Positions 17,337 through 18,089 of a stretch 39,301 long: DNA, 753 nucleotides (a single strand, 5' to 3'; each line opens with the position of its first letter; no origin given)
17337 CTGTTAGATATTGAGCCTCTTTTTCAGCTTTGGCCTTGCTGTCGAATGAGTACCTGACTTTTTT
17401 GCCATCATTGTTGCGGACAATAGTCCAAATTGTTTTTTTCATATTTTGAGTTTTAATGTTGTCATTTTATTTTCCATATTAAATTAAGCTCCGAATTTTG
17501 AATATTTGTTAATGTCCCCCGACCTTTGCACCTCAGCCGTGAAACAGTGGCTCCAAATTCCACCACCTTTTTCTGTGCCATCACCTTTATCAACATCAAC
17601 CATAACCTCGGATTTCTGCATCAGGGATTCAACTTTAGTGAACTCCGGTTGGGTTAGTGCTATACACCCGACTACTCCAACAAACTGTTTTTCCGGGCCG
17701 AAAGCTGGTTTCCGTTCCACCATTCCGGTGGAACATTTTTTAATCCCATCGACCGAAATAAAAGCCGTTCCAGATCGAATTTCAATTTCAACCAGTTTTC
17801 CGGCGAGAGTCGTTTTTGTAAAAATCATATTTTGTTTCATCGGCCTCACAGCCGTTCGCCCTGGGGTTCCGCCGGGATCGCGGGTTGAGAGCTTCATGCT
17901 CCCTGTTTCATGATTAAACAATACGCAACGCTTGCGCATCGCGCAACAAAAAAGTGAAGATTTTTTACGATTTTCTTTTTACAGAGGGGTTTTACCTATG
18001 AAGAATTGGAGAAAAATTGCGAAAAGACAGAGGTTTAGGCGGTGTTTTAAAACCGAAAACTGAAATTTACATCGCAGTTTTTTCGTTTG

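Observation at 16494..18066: Self-contained A+T-rich moron between terL and gpW: three tiny ORFs plus an HTH gene (acr-aca-like anti-defence candidate)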

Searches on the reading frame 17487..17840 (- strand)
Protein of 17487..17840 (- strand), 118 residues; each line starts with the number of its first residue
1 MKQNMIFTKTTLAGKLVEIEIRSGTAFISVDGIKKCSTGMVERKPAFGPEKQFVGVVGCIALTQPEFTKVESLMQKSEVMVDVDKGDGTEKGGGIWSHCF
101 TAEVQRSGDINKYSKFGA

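Call 4: search_protein_families(library=pfam, proteins=[window:17487-17840:-], max_evalue=1)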
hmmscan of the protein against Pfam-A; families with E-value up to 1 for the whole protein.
window:17487-17840:- (118 aa): 1 family
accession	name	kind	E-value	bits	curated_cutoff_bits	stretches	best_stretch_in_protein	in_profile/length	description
PF20027.4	DUF6435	-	0.15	12.5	26.9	1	103-115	26-38/53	Family of unknown function (DUF6435)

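Call 5: search_protein_families(library=phrogs, proteins=[window:17487-17840:-], max_evalue=1)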
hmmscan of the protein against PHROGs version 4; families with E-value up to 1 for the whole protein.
window:17487-17840:- (118 aa): 1 family
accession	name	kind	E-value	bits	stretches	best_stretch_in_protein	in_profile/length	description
phrog_22146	-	unknown function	0.16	13.1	0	23-42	17-35/60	-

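Call 32: find_homologous_proteins(query=window:17487-17840:-, max_evalue=0.01)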
Query window:17487-17840:- (118 aa): 1 proteins with E <= 0.01 among 2 candidates.
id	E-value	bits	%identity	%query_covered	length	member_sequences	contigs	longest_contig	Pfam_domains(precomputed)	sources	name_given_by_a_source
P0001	1.9e-71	255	100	100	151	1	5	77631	-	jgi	jgi:hypothetical protein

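Call 33: find_encoding_contigs(protein=P0001, flank=10000, max_places=10)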
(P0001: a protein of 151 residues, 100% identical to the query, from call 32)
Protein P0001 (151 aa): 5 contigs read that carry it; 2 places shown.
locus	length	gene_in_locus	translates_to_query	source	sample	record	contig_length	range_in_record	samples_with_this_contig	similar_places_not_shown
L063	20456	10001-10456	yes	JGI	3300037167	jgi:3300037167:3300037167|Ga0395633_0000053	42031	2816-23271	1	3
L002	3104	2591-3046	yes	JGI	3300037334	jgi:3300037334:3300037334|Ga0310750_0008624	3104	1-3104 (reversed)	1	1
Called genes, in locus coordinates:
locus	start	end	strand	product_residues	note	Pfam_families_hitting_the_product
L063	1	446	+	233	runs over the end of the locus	-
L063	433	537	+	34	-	-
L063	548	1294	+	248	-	-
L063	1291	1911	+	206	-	-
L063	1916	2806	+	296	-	PF12684:DUF3799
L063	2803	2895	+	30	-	-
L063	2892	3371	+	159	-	-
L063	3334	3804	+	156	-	PF08378:NERD (weak)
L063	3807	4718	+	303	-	-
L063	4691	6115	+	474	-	PF00772:DnaB, PF03796:DnaB_C, PF06745:ATPase (faint), PF13481:AAA_25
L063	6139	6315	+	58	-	-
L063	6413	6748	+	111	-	-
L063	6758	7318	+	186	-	-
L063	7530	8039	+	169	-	-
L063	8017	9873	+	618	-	PF05876:GpA_ATPase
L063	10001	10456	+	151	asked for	-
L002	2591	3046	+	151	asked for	-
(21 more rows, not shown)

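Call 46: search_protein_representatives(protein=window:17487-17840:-)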
Query: 118 residues. Proteins with E-value up to 0.001 (for the whole library): 5; up to 1e-10: 2; up to 1e-30: 1. The best 5 are listed.
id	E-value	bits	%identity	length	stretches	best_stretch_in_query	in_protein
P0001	5.9e-72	255.4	100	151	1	1-118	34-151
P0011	1.5e-17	80.2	49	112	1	7-117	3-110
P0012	2.8e-06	43.9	37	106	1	7-113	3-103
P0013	1.2e-05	41.9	32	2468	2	75-108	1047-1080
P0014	1.1e-04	38.7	30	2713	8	69-111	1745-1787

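Call 47: find_encoding_contigs(protein=P0011, flank=5000, max_places=5)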
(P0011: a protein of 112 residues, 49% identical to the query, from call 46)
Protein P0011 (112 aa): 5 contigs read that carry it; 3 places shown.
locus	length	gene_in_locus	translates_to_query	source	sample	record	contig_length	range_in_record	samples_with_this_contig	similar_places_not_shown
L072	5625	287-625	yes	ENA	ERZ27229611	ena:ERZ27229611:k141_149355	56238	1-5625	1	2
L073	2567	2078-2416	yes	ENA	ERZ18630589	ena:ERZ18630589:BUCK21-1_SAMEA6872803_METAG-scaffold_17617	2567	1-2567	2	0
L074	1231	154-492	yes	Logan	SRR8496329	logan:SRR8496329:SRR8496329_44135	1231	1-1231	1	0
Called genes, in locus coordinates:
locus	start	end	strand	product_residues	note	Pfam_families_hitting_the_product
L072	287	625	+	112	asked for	-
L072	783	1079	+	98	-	PF01381:HTH_3 (weak), PF13560:HTH_31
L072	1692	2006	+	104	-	-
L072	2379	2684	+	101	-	PF27050:Phage_P22_Y8K6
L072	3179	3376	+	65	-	-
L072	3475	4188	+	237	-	PF01068:DNA_ligase_A_M (faint)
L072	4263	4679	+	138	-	-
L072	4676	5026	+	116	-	-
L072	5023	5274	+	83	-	-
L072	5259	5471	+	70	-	-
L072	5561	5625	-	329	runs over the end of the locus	-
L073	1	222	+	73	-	?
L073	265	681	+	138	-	-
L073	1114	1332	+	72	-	-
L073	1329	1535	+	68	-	-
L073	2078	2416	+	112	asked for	-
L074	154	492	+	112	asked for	-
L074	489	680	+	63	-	-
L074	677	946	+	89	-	PF01381:HTH_3 (weak), PF13560:HTH_31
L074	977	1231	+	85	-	?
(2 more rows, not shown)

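Call 52: search_protein_families(library=pfam, proteins=[P0011, P0012, P0013, P0014, L074:677-943:+, L074:489-677:+], max_evalue=0.01)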
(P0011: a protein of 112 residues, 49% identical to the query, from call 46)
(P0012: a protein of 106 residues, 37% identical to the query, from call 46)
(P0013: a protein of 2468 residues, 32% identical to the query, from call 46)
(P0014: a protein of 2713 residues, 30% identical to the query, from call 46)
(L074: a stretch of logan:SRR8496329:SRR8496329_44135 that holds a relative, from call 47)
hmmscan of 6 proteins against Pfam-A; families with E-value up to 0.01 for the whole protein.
P0011 (112 aa): 0 families

P0012 (106 aa): 0 families

P0013 (2468 aa): 9 families
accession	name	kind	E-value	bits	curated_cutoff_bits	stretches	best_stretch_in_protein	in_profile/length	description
PF00082.27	Peptidase_S8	-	5.2e-33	115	21.8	1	151-433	43-288/288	Subtilase family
PF17963.7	Big_9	-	9.3e-27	94.2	23.6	0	1276-1329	35-88/89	Bacterial Ig domain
PF17892.7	Cadherin_5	-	2.6e-17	62.9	26.5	0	1278-1329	45-97/98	Cadherin-like domain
PF07501.17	G5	-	3.3e-12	46.9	23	0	2129-2163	35-70/75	G5 domain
PF16403.11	Bact_surface_Ig-like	-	9.1e-10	38.9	27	0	1528-1551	45-68/71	Bacterial surface protein, Ig-like domain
PF02494.22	HYR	-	1.4e-08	35.3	21.7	0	1529-1554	56-79/81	HYR domain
PF18962.6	Por_Secre_tail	-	4.3e-07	30.6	27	1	2397-2466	1-74/75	Secretion system C-terminal sorting domain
PF14397.11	ATPgrasp_ST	-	0.00033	20.4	31.4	0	2149-2180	220-252/278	Sugar-transfer associated ATP-grasp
PF16459.11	Phage_TAC_13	-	0.0015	19.2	28.8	0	2056-2075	57-76/98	Phage tail assembly chaperone, TAC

P0014 (2713 aa): 7 families
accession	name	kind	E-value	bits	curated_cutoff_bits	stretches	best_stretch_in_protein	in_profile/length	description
PF03160.20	Calx-beta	-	4.2e-146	478.9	27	17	706-810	16-119/119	Calx-beta domain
PF18027.6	Pepdidase_M14_N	-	1.5e-25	89.9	23.2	0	1696-1741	5-50/107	Cytosolic carboxypeptidase N-terminal domain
PF13582.12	Reprolysin_3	-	0.0001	23.2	22.4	1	211-262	75-123/123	Metallo-peptidase family M12B Reprolysin-like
PF13464.11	RodZ_C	-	0.00016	22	23.9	0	2432-2451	32-51/72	RodZ C-terminal domain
PF20579.4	LapA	-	0.0023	18.7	27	0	2054-2093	42-81/99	LapA domain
PF10462.15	Peptidase_M66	-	0.0051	16.3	20.6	0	243-327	190-271/306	Peptidase M66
PF16313.11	DUF4953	-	0.0082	15.8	24.2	0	246-266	14-34/316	Met-zincin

L074:677-943:+ (89 aa): 5 families
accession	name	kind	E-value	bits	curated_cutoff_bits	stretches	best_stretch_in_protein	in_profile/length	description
PF13560.12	HTH_31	-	3.6e-08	34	27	1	32-80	7-57/64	Helix-turn-helix domain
PF01381.28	HTH_3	-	7.1e-07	29.6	23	1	31-79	1-50/55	Helix-turn-helix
PF13384.12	HTH_23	-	3.5e-05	23.9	24.6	1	31-59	11-37/50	Homeodomain-like domain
PF00325.26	Crp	-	0.0013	18.9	21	1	38-56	1-19/32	Bacterial regulatory proteins, crp family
PF12844.13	HTH_19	-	0.0024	18.2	30.2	1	31-77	4-51/64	Helix-turn-helix domain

L074:489-677:+ (63 aa): 0 families

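Call 62: predict_structure(alignment_id=A1)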
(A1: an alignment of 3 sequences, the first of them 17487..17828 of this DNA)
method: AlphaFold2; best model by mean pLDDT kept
length: 114 residues; sequences in the alignment: 3
mean_pLDDT: 69.0   pTM: 0.50
mean pLDDT of the five models: 69.0, 69.0, 61.4, 60.3, 59.4
residues with pLDDT >= 90: 4; 70-90: 67; 50-70: 4; < 50: 39
segments of 3 or more residues with pLDDT < 50: 74-106, 110-114
pLDDT, mean of each block of 10 residues (from residue 1): 82 87 88 85 83 86 85 47 37 43 46 43
secondary structure, 60 per line:
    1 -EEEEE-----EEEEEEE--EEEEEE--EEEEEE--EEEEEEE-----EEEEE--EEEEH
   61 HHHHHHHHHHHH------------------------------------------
elements in order: E2-6 E12-18 E21-26 E29-34 E37-43 E49-53 E56-59 H60-72

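Call 69: fold_search(model_id=the predicted structure, library=pdb)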
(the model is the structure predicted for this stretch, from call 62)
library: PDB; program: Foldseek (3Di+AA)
matches with E <= 10: 472; with E <= 0.001: 0
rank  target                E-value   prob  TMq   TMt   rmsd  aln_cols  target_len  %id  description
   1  9s6b_B                4.5e-01  0.84  0.23  0.05   3.5        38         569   24  Aeropyrum pernix acylaminoacyl peptidase co-crystallized with meropenem. (released 2025-10-22)
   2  9s6b_D                5.1e-01  0.82  0.24  0.05   3.5        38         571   24  Aeropyrum pernix acylaminoacyl peptidase co-crystallized with meropenem. (released 2025-10-22)
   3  3mx7                  5.1e-01  0.33  0.27  0.32   7.4        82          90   13  Crystal Structure Analysis of Human FAIM-NTD (released 2011-05-18)
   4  9s6b_C                5.4e-01  0.82  0.24  0.05   3.5        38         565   24  Aeropyrum pernix acylaminoacyl peptidase co-crystallized with meropenem. (released 2025-10-22)
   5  1ve6_A                5.4e-01  0.82  0.22  0.05   3.5        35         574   23  Crystal structure of an acylpeptide hydrolase/esterase from Aeropyrum pernix K1 (released 2004-11-02)
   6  3o4h_D                5.4e-01  0.82  0.23  0.05   3.5        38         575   24  Structure and Catalysis of Acylaminoacyl Peptidase (released 2010-11-17)
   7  2qzp_B                5.7e-01  0.80  0.24  0.05   3.5        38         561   24  Crystal structure of mutation of an acylptide hydrolase/esterase from Aeropyrum pernix K1 (released 2007-10-02)
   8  2hu8_B                6.5e-01  0.75  0.24  0.05   3.5        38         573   24  Binding of inhibitors by Acylaminoacyl peptidase (released 2007-05-15)
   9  3o4j_C                6.9e-01  0.77  0.22  0.05   3.6        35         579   23  Structure and Catalysis of Acylaminoacyl Peptidase (released 2010-11-17)
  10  3o4j_B                6.9e-01  0.75  0.23  0.05   3.5        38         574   24  Structure and Catalysis of Acylaminoacyl Peptidase (released 2010-11-17)
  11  3o4h_A                7.3e-01  0.75  0.22  0.05   3.5        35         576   23  Structure and Catalysis of Acylaminoacyl Peptidase (released 2010-11-17)
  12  1ve7_A                7.8e-01  0.75  0.23  0.05   3.6        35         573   23  Crystal structure of an acylpeptide hydrolase/esterase from Aeropyrum pernix K1 in complex with p-nitrophenyl phosphat (released 2004-11-02)
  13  9mno_B                8.3e-01  0.77  0.25  0.14   1.5        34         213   12  Structure of the TelA-associated type VII secretion system chaperone LcpA in complex with the chaperone binding site o (released 2025-11-05)
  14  3o4g_B                8.3e-01  0.72  0.22  0.05   3.5        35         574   23  Structure and Catalysis of Acylaminoacyl Peptidase (released 2010-11-17)
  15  3o4g_C                8.8e-01  0.69  0.24  0.05   3.5        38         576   24  Structure and Catalysis of Acylaminoacyl Peptidase (released 2010-11-17)
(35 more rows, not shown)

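Call 73: search_protein_families(library=ncbifam, proteins=[window:17487-17828:-], max_evalue=1)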
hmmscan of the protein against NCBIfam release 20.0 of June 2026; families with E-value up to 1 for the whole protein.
window:17487-17828:- (114 aa): 1 family
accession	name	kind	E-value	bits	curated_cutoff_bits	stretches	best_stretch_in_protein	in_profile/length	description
TIGR00511.1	ribulose_e2b2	equivalog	0.16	11.1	314.1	1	3-43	229-268/301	ribose 1,5-bisphosphate isomerase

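Call 74: find_encoding_contigs(protein=P0012, flank=5000, max_places=5)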
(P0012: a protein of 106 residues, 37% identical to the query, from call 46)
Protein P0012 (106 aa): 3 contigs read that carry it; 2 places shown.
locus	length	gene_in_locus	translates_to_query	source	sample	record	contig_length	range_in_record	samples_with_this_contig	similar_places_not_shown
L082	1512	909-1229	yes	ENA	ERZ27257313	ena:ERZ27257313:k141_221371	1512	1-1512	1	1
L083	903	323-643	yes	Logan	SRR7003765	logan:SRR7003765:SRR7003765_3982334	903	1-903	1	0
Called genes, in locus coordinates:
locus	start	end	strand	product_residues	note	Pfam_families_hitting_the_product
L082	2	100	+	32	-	?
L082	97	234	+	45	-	-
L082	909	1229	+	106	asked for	-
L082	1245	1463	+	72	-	-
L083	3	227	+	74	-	?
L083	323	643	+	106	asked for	-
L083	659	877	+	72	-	-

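Call 94: search_dna_similar(query=window:17487-17828:-, collection=phages, mode=protein, max_evalue=0.1)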
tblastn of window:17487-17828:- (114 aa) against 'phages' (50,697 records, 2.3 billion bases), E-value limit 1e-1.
No match.

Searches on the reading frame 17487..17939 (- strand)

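Call 4: search_protein_families(library=pfam, proteins=[window:17487-17939:-], max_evalue=1)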
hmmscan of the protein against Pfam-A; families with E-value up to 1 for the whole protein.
window:17487-17939:- (151 aa): 1 family
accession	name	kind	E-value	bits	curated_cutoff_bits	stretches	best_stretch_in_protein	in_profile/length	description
PF20027.4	DUF6435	-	0.22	12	26.9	1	136-148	26-38/53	Family of unknown function (DUF6435)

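Call 5: search_protein_families(library=phrogs, proteins=[window:17487-17939:-], max_evalue=1)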
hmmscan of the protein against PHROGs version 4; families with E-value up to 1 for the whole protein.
window:17487-17939:- (151 aa): 0 families
